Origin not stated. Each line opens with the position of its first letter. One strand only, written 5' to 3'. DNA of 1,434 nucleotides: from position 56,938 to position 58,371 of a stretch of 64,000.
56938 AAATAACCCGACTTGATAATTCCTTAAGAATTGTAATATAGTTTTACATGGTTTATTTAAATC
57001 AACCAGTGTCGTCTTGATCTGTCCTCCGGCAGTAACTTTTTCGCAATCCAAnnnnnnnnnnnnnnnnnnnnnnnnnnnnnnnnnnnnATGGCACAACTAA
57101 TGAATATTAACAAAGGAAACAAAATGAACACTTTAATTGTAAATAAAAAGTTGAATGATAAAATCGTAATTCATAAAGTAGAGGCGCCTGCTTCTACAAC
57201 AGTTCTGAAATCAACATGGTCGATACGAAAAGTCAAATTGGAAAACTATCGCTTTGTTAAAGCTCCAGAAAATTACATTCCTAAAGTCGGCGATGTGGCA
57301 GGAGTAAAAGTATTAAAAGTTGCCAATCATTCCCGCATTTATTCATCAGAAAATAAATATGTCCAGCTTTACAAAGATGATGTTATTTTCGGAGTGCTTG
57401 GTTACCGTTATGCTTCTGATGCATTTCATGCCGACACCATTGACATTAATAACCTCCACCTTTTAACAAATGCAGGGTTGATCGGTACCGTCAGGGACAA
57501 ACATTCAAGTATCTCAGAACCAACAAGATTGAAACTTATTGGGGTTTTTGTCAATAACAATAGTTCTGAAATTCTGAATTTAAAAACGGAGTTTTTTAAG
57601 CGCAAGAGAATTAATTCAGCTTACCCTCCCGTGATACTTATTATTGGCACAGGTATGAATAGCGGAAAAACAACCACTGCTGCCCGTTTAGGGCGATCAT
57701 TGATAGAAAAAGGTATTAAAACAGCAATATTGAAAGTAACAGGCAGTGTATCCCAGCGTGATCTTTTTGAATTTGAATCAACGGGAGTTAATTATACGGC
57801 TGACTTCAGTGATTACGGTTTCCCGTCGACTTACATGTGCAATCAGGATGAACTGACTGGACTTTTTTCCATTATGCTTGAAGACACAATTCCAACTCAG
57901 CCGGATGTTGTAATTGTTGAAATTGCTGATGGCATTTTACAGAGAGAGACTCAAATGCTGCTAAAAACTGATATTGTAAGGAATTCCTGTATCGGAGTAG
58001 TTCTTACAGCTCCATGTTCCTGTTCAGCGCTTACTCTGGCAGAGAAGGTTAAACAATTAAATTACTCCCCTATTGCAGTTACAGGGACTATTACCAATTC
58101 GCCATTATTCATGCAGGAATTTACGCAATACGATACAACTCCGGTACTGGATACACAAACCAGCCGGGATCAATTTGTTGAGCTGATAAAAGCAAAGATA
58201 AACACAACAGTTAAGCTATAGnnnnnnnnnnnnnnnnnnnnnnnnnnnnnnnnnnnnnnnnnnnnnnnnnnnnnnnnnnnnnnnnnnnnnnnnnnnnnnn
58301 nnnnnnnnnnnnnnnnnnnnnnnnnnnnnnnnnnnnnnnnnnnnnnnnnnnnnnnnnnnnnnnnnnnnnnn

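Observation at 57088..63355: Uncharacterised four-gene cluster: P-loop protein, ABC exporter, DUF2490-like barrel, gluzincin::CapA fusion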

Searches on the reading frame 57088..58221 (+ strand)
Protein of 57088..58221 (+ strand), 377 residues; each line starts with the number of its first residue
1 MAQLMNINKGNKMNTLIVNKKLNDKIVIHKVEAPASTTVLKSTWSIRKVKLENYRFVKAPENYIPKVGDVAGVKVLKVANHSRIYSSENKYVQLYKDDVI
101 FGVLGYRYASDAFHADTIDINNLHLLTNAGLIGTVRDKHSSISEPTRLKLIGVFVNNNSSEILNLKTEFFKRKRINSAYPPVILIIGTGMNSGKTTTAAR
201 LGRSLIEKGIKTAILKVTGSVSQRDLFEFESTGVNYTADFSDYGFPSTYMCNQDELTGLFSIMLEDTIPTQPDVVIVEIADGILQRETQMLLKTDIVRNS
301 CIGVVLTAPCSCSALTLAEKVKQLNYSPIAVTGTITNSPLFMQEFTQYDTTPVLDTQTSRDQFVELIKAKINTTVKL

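Call 3: search_protein_families(library=pfam, proteins=[window:57088-58221:+], max_evalue=0.01)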
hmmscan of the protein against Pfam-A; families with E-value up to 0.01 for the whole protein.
window:57088-58221:+ (377 aa): 3 families
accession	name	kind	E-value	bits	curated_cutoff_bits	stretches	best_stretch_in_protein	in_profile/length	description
PF07755.17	DUF1611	-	2.8e-05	24.1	25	1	179-216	11-48/201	Domain of unknown function (DUF1611_C) P-loop domain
PF13500.12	AAA_26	-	0.0002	21.7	27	1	183-314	3-141/198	AAA domain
PF01656.29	CbiA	-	0.00022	21.6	25.4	1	183-218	1-36/125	CobQ/CobB/MinD/ParA nucleotide binding domain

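Call 4: search_protein_families(library=ncbifam, proteins=[window:57088-58221:+], max_evalue=0.01)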
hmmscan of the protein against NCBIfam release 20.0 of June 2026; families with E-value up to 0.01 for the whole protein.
window:57088-58221:+ (377 aa): 1 family
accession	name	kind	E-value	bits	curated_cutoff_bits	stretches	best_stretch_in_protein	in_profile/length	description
TIGR00064.1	ftsY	equivalog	0.0096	15.2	260.7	0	153-214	52-112/279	signal recognition particle-docking protein FtsY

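Call 7: find_homologous_proteins(query=window:57088-58221:+)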
Query window:57088-58221:+ (377 aa): 353 proteins with E <= 0.001 among 3799 candidates; the best 120 are listed.
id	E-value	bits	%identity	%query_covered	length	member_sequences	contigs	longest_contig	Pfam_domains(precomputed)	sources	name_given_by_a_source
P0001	8.8e-222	753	92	99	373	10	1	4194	-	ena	-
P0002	1.7e-206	703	88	97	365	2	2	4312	PF07755.18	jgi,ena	-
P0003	1.9e-205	700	84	99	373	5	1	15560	-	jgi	-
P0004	8.1e-180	615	76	97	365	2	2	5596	PF07755.18,PF01656.30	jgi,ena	-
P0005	5.3e-175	600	72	97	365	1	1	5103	PF01656.30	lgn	-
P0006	1.2e-147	510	67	89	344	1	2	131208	PF01656.30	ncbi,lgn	-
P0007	7.8e-147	507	67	89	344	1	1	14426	PF01656.30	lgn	-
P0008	4.6e-146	504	66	89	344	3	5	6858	PF01656.30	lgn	-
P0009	8.0e-145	500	65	89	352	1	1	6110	-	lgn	-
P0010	3.1e-144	498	65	89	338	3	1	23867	-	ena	-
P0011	2.5e-141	489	63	89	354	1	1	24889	-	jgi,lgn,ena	-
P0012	3.0e-141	489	65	89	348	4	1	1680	-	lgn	-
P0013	2.7e-140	485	64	89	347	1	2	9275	-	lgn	-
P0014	3.2e-140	485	59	97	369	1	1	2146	-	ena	-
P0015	6.6e-138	478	63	89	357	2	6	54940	-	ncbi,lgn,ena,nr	ncbi:hypothetical protein KJ762_09625 [bacterium]|nr:hypothetical protein [bacterium] MBU1064367.1 h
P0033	1.1e-88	316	50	82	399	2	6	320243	-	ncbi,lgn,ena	-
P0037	1.9e-84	302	40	94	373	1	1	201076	-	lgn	-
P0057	2.8e-80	288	44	89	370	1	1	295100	PF07755.18,PF01656.30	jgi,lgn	-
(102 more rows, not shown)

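Call 11: search_solved_structures(query=window:57088-58221:+, max_evalue=1, show_alignments=2)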
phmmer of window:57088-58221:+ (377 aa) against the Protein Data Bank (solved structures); distinct sequences matched with E-value up to 1: 12.
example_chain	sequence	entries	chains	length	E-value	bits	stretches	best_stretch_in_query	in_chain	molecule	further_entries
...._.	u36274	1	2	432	0.0022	20.4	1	160-216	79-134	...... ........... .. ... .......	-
3ndb_B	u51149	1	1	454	0.0024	20.3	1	160-216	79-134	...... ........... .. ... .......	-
3ug6_A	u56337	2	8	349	0.066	15.6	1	184-230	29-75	arsenical pump-driving ATPase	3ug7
4c7o_A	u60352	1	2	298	0.22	13.8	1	177-240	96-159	SIGNAL RECOGNITION PARTICLE PROTEIN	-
7o9g_A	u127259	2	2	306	0.23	13.8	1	177-239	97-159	Signal recognition particle protein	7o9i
1j8m_F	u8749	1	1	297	0.32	13.3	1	132-215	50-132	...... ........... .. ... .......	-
5gaf_i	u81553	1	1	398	0.36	13.2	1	177-234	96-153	Signal recognition particle protein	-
2j28_9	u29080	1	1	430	0.39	13.1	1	177-233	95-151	Signal recognition particle protein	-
2xxa_A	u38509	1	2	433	0.39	13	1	177-233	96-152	SIGNAL RECOGNITION PARTICLE PROTEIN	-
5nco_i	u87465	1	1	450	0.44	12.9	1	177-233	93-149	Signal recognition particle protein,Signal recognition particle protein,Signal recognition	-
5gah_i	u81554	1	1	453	0.45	12.8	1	177-233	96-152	Signal recognition particle protein Ffh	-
5gad_i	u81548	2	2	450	0.46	12.8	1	177-233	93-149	Signal recognition particle protein Ffh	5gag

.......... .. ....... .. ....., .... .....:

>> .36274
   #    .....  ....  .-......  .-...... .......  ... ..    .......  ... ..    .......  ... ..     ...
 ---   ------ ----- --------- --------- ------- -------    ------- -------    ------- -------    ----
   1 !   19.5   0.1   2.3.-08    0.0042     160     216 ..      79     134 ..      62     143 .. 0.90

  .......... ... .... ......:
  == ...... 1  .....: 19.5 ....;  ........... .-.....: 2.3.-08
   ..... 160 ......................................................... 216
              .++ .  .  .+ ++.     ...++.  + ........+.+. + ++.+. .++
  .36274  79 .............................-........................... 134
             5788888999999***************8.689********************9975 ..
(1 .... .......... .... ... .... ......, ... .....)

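Call 24: predict_structure(alignment_id=A1)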
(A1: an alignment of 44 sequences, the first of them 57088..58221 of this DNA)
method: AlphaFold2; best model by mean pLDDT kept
length: 377 residues; sequences in the alignment: 44
mean_pLDDT: 90.8   pTM: 0.87
mean pLDDT of the five models: 90.8, 90.2, 89.7, 89.1, 88.9
residues with pLDDT >= 90: 321; 70-90: 13; 50-70: 10; < 50: 33
segments of 3 or more residues with pLDDT < 50: 1-30
pLDDT, mean of each block of 10 residues (from residue 1): 38 40 43 61 97 96 97 98 97 97 95 96 98 97 98 96 97 80 96 96 98 98 96 98 98 97 96 98 97 96 98 98 98 97 98 98 98 76
secondary structure, 60 per line:
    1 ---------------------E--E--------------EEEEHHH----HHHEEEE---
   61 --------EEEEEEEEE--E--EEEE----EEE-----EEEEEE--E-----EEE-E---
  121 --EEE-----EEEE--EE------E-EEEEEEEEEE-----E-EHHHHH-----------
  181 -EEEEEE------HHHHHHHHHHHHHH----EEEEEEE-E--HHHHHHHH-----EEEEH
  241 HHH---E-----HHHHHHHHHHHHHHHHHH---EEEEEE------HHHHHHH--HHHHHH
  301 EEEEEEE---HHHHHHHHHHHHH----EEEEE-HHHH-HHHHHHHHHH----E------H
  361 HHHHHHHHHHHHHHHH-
elements in order: E40-43 E54-57 E69-77 E83-86 E91-93 E99-104 E113-115 E123-125 E131-134 E147-156 H165-169 E182-187 H194-207 E212-218 H223-230 E236-239 H240-243 H253-270 E274-279 H286-292 H295-300 E301-307 H311-323 E328-332 H334-337 H339-348 H360-376

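Call 28: fold_search(model_id=the predicted structure, library=pdb)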
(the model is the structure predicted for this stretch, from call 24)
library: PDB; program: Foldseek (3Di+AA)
matches with E <= 10: 1662; with E <= 0.001: 222
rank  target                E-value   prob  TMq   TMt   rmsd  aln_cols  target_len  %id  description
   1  6cvd_A                2.3e-07  1.00  0.34  0.41  11.8       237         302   16  High resolution crystal structure of FtsY-NG domain of E. coli bound to fragment 1 (released 2018-08-22)
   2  6cy1_B                5.4e-07  1.00  0.34  0.41  13.0       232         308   16  Crystal structure of Signal recognition particle receptor FtsY from Elizabethkingia anophelis (released 2018-05-02)
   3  3of5_B                7.8e-07  1.00  0.37  0.61   5.2       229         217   14  Crystal Structure of a Dethiobiotin Synthetase from Francisella tularensis subsp. tularensis SCHU S4 (released 2011-02-02)
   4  2xxa_B                1.5e-06  1.00  0.33  0.42  11.8       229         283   16  The Crystal Structure of the Signal Recognition Particle (SRP) in Complex with its Receptor(SR) (released 2011-03-02)
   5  2yhs                  1.5e-06  1.00  0.32  0.38  11.8       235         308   18  Structure of the E. coli SRP receptor FtsY (released 2011-05-18)
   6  6dlx_A                1.7e-06  1.00  0.34  0.41  11.3       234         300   15  FtsY-NG domain bound to fragment 3. (released 2018-08-22)
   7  4c7o_D                2.0e-06  1.00  0.32  0.41  11.8       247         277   15  The structural basis of FtsY recruitment and GTPase activation by SRP RNA (released 2013-11-20)
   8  6cqp_B                2.7e-06  1.00  0.33  0.40  11.8       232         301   16  High resolution crystal structure of FtsY-NG domain of E. coli (released 2018-08-22)
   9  4c7o_B                3.4e-06  1.00  0.31  0.40  11.8       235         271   16  The structural basis of FtsY recruitment and GTPase activation by SRP RNA (released 2013-11-20)
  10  5l3s_A                3.8e-06  1.00  0.29  0.38  12.0       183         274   20  Structure of the GTPase heterodimer of crenarchaeal SRP54 and FtsY (released 2016-06-08)
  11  3of5_A                4.9e-06  1.00  0.37  0.59   5.0       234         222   15  Crystal Structure of a Dethiobiotin Synthetase from Francisella tularensis subsp. tularensis SCHU S4 (released 2011-02-02)
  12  5l3s_C                4.9e-06  1.00  0.30  0.40  12.4       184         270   21  Structure of the GTPase heterodimer of crenarchaeal SRP54 and FtsY (released 2016-06-08)
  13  6cs8_B                4.9e-06  1.00  0.33  0.40  11.7       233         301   15  High resolution crystal structure of FtsY-NG domain of E. coli (released 2018-08-22)
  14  5l3s_E                5.2e-06  1.00  0.30  0.40  12.4       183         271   20  Structure of the GTPase heterodimer of crenarchaeal SRP54 and FtsY (released 2016-06-08)
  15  3e70                  6.7e-06  1.00  0.33  0.40  21.5       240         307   18  Structures and conformations in solution of the Signal Recognition Particle Receptor from the Archaeon Pyrococcus Furios (released 2008-11-18)
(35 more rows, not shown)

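Call 37: search_solved_structures(query=A1, max_evalue=10, show_alignments=0)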
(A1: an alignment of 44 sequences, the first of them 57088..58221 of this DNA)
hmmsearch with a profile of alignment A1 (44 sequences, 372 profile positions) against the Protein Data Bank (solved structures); distinct sequences matched with E-value up to 10: 41.
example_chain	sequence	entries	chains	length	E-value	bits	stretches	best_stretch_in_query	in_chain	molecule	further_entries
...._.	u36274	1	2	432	0.00049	21.9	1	156-210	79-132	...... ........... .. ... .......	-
3ndb_B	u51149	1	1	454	0.00054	21.8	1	156-210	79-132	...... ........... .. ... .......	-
2j7p_D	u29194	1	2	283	0.00058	21.6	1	136-211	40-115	CELL DIVISION PROTEIN FTSY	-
2cnw_D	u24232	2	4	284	0.00059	21.6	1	136-211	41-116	CELL DIVISION PROTEIN FTSY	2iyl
1rj9_A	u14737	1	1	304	0.00064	21.5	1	136-211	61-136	Signal Recognition Protein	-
1okk_D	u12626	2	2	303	0.00067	21.5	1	136-211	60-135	CELL DIVISION PROTEIN FTSY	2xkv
2q9a_A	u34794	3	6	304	0.00067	21.4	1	136-211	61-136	Cell division protein ftsY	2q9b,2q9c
2f1r_A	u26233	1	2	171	0.0054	18.5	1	179-212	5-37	molybdopterin-guanine dinucleotide biosynthesis protein B (mobB)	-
3fgn_A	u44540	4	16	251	0.01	17.6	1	174-217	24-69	Dethiobiotin synthetase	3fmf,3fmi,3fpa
6cve_A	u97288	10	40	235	0.011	17.4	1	174-217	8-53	ATP-dependent dethiobiotin synthetase BioD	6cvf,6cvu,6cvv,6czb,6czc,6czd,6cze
6nka_A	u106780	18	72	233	0.013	17.2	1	175-217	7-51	ATP-dependent dethiobiotin synthetase BioD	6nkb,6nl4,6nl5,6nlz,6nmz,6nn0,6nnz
3dm5_A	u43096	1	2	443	0.02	16.6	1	173-210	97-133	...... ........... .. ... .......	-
6y2z_A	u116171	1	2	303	0.022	16.4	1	161-210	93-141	Signal recognition particle 54 kDa protein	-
6y32_A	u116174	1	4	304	0.022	16.4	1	161-210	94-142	Signal recognition particle 54 kDa protein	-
4wop_A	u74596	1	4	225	0.033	15.9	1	178-217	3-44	ATP-dependent dethiobiotin synthetase BioD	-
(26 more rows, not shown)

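Call 38: search_protein_families(library=pfam, alignment_id=A1, max_evalue=0.01)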
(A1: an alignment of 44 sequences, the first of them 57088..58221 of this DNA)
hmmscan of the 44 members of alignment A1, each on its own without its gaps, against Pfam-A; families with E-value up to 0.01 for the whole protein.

A. member 1, window:57088-58221:+ (377 aa): 3 families
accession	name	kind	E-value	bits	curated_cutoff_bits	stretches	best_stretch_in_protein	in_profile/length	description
PF07755.17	DUF1611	-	2.8e-05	24.1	25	1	179-216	11-48/201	Domain of unknown function (DUF1611_C) P-loop domain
PF13500.12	AAA_26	-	0.0002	21.7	27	1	183-314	3-141/198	AAA domain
PF01656.29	CbiA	-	0.00022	21.6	25.4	1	183-218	1-36/125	CobQ/CobB/MinD/ParA nucleotide binding domain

B. families by the number of members that match (of 44 scanned): 7 families
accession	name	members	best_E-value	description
PF01656.29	CbiA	43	2.1e-06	CobQ/CobB/MinD/ParA nucleotide binding domain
PF07755.17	DUF1611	39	3.9e-06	Domain of unknown function (DUF1611_C) P-loop domain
PF03205.20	MobB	31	5.7e-05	Molybdopterin guanine dinucleotide synthesis protein B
PF13500.12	AAA_26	25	2.8e-05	AAA domain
PF13401.12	AAA_22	1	0.00046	AAA domain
PF15181.11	SMRP1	1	0.0023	Spermatid-specific manchette-related protein 1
PF05257.22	CHAP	1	0.0032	CHAP domain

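Call 55: search_protein_representatives(alignment_id=A1)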
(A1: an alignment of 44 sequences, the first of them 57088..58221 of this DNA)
Query: 44 sequences, 372 profile positions. Proteins with E-value up to 0.001 (for the whole library): 1629; up to 1e-10: 1149; up to 1e-30: 464. The best 150 are listed.
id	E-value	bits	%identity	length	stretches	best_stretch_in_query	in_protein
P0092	3.1e-144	496.5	-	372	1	17-360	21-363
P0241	3.7e-139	479.7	-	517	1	29-366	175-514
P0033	5.9e-137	472.5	-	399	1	24-370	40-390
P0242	1.9e-132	457.7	-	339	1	38-367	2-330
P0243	8.0e-132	455.6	-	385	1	27-370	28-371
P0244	4.8e-127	439.9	-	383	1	32-370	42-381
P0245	5.1e-124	429.9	-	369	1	30-356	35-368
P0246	7.6e-124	429.4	-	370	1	35-367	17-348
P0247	8.2e-124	429.3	-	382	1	25-367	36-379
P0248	1.7e-120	418.3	-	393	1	32-370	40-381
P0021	1.9e-120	418.2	-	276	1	96-369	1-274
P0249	8.5e-119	412.7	-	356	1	25-369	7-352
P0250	4.7e-117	407.0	-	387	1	20-369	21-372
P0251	1.5e-113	395.5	-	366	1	22-365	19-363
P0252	3.5e-113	394.3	-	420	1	25-369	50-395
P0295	1.5e-70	254.0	-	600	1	34-351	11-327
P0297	2.2e-70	253.4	-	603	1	56-356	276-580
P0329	2.1e-67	243.6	-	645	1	57-354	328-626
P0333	5.3e-67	242.3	-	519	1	59-361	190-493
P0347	2.2e-65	237.0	-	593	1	34-357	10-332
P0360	1.7e-64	234.1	-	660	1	33-369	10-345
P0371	9.1e-64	231.7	-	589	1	29-363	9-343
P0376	2.2e-63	230.4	-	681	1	24-354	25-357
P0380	3.0e-63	230.0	-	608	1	37-359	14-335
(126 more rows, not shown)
